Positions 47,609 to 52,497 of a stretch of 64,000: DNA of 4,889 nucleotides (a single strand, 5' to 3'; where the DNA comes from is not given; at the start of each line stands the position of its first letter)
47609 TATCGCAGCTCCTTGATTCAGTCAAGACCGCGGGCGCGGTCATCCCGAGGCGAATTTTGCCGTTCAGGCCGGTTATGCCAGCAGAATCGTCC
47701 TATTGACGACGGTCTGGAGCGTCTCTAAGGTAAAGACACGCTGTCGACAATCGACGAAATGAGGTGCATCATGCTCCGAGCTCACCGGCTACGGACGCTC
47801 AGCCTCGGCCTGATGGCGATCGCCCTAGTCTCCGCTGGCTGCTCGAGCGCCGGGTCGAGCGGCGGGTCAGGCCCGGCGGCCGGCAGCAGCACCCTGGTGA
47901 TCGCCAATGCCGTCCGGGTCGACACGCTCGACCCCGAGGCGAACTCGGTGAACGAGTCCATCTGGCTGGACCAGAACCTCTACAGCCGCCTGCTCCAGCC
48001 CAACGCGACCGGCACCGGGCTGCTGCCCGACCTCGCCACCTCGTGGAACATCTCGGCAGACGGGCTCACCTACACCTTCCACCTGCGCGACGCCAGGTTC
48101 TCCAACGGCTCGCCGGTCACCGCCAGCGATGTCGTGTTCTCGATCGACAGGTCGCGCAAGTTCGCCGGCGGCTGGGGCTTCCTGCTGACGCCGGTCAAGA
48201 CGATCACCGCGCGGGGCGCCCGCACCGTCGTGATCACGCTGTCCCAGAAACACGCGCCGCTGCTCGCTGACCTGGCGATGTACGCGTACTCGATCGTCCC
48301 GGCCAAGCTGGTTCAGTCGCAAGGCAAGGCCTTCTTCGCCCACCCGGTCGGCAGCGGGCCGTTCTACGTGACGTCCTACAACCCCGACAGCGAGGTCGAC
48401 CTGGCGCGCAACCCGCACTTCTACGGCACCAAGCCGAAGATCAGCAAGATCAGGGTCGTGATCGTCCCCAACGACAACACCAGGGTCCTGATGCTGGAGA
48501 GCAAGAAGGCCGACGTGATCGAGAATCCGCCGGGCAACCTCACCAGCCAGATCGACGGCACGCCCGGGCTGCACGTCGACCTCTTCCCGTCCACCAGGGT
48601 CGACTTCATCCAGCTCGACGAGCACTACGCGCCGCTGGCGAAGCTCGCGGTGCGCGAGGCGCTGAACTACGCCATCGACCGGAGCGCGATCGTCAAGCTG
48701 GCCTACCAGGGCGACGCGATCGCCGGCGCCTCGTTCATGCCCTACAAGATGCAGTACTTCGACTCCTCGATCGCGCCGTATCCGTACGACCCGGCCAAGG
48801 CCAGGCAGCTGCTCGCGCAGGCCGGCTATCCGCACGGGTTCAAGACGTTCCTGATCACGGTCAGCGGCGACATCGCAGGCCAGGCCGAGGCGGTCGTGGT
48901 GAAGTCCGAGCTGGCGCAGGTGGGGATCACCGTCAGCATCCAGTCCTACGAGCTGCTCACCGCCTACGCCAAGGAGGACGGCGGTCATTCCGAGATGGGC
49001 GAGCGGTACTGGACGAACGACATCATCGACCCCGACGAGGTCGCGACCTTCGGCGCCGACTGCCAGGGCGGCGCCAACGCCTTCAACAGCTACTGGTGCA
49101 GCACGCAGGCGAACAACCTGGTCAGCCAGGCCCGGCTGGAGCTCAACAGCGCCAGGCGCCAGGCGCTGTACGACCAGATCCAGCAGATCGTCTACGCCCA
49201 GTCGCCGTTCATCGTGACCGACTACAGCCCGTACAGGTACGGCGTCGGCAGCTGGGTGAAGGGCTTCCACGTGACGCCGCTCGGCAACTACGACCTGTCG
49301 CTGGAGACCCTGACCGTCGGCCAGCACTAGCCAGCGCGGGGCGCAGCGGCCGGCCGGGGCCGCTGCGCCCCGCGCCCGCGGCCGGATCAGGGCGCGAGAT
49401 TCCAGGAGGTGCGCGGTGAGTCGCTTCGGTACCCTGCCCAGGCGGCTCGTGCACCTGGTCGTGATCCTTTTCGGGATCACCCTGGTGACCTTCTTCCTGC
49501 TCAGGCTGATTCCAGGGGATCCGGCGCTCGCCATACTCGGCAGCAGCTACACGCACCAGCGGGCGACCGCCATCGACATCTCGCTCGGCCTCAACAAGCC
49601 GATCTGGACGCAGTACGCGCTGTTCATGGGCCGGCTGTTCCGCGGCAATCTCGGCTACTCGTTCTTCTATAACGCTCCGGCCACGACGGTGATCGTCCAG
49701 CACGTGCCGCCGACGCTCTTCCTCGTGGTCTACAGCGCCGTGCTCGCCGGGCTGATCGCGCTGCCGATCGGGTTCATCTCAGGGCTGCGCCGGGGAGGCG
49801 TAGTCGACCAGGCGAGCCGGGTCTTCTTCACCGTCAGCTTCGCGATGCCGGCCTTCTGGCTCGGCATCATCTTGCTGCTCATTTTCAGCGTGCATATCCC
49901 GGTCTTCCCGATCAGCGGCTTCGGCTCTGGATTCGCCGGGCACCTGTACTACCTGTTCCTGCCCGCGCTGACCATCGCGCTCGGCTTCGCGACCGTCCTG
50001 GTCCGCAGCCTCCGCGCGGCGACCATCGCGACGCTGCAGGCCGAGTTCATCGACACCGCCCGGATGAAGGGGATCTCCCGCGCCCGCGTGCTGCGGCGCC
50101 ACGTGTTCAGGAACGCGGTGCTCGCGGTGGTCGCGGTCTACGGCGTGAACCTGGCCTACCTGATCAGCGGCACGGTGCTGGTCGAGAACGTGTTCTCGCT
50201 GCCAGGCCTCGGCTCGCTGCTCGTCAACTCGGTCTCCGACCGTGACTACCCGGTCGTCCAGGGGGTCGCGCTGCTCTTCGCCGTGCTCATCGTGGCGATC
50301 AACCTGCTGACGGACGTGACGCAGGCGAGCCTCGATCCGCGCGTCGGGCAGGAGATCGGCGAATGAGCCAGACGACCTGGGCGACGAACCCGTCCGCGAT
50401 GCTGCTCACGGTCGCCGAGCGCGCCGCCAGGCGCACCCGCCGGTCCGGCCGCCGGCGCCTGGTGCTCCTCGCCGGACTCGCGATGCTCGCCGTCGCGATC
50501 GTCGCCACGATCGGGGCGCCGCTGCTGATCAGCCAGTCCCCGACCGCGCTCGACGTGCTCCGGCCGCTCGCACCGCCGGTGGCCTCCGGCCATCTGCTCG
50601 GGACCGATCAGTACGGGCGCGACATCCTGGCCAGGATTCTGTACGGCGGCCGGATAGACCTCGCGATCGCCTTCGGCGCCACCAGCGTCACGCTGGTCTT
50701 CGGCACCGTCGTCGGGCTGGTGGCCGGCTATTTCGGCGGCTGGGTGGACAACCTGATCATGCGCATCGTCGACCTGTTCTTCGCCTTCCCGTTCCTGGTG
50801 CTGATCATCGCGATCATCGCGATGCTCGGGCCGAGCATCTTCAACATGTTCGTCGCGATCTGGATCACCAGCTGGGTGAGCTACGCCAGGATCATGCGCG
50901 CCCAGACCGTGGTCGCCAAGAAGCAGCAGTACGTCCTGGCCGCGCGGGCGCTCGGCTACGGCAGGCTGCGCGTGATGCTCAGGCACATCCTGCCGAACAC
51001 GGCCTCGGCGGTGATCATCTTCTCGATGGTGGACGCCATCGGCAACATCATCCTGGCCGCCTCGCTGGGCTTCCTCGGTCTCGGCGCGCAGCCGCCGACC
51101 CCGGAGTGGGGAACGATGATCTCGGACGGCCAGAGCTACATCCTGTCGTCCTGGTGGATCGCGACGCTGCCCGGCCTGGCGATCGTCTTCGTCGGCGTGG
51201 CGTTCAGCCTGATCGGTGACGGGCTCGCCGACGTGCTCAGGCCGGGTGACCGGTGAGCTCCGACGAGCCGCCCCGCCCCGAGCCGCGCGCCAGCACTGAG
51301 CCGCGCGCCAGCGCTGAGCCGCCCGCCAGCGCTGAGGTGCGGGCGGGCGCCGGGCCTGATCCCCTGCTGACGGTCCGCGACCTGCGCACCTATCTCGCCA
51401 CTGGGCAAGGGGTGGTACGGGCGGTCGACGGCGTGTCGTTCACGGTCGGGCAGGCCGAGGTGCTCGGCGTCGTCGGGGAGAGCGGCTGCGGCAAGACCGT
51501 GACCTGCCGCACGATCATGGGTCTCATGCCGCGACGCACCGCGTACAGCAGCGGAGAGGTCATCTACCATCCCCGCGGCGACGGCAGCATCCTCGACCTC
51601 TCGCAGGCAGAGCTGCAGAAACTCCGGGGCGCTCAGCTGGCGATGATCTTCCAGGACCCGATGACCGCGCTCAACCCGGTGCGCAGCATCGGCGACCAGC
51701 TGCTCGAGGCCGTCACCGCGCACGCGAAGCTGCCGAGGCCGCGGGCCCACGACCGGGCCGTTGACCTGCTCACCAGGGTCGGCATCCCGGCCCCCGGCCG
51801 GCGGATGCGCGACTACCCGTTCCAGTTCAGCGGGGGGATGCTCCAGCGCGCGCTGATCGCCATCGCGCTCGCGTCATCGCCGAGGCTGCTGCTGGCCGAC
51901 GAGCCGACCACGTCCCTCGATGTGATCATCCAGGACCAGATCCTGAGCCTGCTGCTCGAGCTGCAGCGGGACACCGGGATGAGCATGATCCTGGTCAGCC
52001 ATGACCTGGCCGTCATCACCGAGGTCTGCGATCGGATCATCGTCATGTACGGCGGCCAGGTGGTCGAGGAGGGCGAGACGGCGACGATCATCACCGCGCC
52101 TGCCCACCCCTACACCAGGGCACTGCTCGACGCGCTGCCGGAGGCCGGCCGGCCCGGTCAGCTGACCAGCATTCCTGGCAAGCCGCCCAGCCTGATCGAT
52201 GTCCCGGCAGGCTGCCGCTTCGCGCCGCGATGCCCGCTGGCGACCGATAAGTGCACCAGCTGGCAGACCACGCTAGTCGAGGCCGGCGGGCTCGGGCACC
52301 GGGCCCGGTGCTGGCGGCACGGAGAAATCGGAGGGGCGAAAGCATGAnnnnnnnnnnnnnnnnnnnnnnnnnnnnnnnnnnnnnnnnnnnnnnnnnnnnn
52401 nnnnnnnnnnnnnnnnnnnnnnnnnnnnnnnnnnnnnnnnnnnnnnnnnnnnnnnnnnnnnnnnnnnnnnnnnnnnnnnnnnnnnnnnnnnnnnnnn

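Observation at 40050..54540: Orphan catabolic regulon defined by a shared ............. promoter motif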

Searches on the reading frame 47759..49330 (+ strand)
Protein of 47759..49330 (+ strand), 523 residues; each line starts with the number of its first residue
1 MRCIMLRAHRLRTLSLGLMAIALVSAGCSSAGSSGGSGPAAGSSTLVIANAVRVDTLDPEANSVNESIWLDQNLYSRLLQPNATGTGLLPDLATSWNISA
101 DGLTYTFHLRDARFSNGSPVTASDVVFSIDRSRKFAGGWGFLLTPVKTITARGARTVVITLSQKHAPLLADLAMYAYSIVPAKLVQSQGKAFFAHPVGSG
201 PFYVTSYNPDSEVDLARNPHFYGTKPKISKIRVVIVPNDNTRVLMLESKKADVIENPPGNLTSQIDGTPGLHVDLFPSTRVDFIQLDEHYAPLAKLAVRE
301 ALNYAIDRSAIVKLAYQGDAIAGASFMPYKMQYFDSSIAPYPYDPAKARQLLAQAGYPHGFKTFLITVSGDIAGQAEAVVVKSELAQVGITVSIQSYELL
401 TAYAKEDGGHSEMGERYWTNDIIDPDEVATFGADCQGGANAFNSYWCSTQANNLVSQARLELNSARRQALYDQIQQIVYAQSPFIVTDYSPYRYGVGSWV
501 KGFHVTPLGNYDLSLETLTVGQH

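Call 8: search_protein_families(library=pfam, proteins=[window:47759-49330:+])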
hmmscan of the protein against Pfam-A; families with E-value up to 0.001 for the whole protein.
window:47759-49330:+ (523 aa): 1 family
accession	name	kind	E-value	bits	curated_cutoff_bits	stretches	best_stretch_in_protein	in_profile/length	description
PF00496.27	SBP_bac_5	-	4.2e-93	312.8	32.4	1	89-437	3-365/368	Bacterial extracellular solute-binding proteins, family 5 Middle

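Call 28: search_solved_structures(query=window:47771-49330:+, max_evalue=1e-10)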
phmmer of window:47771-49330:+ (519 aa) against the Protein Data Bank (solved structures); distinct sequences matched with E-value up to 1e-10: 67 (the best 60 are shown).
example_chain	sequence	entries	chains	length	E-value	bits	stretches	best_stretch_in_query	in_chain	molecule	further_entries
7kz8_A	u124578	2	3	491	3e-75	257.1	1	37-509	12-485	Peptide/nickel transport system substrate-binding protein AapF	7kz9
6ofq_A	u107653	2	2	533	1.4e-55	192.3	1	41-502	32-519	Heme-binding protein A / AI-2 binding protein A | Heme-binding protein A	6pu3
5f1q_A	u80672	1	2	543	2.8e-54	188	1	69-517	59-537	Periplasmic dipeptide transport protein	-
1dpe_A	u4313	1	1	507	3.8e-53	184.2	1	70-508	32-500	DIPEPTIDE-BINDING PROTEIN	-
8z1y_F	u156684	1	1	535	4.1e-53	184.1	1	69-508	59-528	Dipeptide-binding protein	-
1dpp_A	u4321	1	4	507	4.5e-53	184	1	70-508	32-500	DIPEPTIDE BINDING PROTEIN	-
8z1z_F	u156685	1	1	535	3.8e-52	180.9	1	69-508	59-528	Dipeptide-binding protein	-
5u4o_A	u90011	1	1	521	2.8e-51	178.1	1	12-506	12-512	ABC transporter substrate-binding protein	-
6hlx_A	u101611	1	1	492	2.8e-48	168.2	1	84-503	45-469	AgaA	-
3m8u_A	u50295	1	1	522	1.2e-43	152.9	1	67-505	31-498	Heme-binding protein A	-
1uqw_A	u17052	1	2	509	2.3e-43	152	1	39-483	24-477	PUTATIVE BINDING PROTEIN YLIB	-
6tfq_A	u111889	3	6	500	1.9e-40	142.3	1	49-394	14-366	ABC transporter substrate-binding protein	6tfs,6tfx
3tpa_A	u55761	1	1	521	4.7e-40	141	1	39-506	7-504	Heme-binding protein A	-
8upi_A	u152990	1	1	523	6.9e-39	137.2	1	44-459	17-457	Peptide ABC transporter substrate-binding protein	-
1uiu_A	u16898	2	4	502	1.8e-35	125.9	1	44-416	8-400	Nickel-binding periplasmic protein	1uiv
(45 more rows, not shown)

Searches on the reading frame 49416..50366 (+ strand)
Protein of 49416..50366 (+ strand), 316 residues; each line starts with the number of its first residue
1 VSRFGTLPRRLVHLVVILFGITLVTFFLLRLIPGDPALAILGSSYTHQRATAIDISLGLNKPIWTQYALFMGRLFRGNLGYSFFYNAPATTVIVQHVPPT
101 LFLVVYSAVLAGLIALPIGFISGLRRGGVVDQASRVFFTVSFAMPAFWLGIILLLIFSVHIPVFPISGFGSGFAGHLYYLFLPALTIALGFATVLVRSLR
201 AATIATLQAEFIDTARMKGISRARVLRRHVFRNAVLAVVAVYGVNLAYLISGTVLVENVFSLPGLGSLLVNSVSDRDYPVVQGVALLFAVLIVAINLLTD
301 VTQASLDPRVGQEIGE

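Call 8: search_protein_families(library=pfam, proteins=[window:49416-50366:+])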
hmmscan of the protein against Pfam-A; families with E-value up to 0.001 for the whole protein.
window:49416-50366:+ (316 aa): 2 families
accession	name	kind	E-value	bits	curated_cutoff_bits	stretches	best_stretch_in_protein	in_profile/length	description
PF00528.27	BPD_transp_1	-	1.2e-39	136.4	26.4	1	115-311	1-183/184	Binding-protein-dependent transport system inner membrane component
PF19300.4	BPD_transp_1_N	-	5.3e-14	52.8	23.8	1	7-101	5-111/114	Binding-prot-dependent transport system membrane comp, N-term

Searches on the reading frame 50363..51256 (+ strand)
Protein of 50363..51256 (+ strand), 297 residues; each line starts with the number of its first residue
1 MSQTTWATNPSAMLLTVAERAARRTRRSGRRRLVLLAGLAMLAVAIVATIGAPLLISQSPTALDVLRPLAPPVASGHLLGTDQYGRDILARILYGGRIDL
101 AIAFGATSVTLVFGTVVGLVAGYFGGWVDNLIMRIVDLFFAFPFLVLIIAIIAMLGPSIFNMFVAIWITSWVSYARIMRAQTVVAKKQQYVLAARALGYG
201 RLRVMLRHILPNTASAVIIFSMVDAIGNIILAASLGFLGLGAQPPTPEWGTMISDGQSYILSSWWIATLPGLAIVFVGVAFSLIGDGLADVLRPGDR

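Call 8: search_protein_families(library=pfam, proteins=[window:50363-51256:+])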
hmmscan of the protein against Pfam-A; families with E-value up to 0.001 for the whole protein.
window:50363-51256:+ (297 aa): 1 family
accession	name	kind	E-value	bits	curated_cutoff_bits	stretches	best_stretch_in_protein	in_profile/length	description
PF00528.27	BPD_transp_1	-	3.4e-30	105.6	26.4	1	114-294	1-180/184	Binding-protein-dependent transport system inner membrane component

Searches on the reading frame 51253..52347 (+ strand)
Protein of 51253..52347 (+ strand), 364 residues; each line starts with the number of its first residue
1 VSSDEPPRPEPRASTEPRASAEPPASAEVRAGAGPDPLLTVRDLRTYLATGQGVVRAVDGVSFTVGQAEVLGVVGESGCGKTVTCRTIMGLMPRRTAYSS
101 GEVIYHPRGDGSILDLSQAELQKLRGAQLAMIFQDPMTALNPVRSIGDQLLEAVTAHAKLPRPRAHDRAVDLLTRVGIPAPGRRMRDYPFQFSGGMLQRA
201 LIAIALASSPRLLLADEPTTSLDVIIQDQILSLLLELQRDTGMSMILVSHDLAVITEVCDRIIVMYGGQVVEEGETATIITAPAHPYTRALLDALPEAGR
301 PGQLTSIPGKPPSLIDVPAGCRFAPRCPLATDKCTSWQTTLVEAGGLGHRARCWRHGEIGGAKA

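Call 8: search_protein_families(library=pfam, proteins=[window:51253-52347:+])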
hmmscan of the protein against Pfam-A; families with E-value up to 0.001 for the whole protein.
window:51253-52347:+ (364 aa): 4 families
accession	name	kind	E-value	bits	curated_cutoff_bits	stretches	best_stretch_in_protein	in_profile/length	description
PF00005.33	ABC_tran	-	1.3e-22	81.3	25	1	59-220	2-137/137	ABC transporter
PF08352.17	oligo_HPY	-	4.6e-22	78.6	27.1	1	271-334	1-65/65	Oligopeptide/dipeptide transporter, C-terminal region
PF13401.12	AAA_22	-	9.5e-06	26.4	27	1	68-248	5-121/130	AAA domain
PF13304.12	AAA_21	-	7.6e-05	23.4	27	1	188-255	234-303/304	AAA domain, putative AbiEii toxin, Type IV TA system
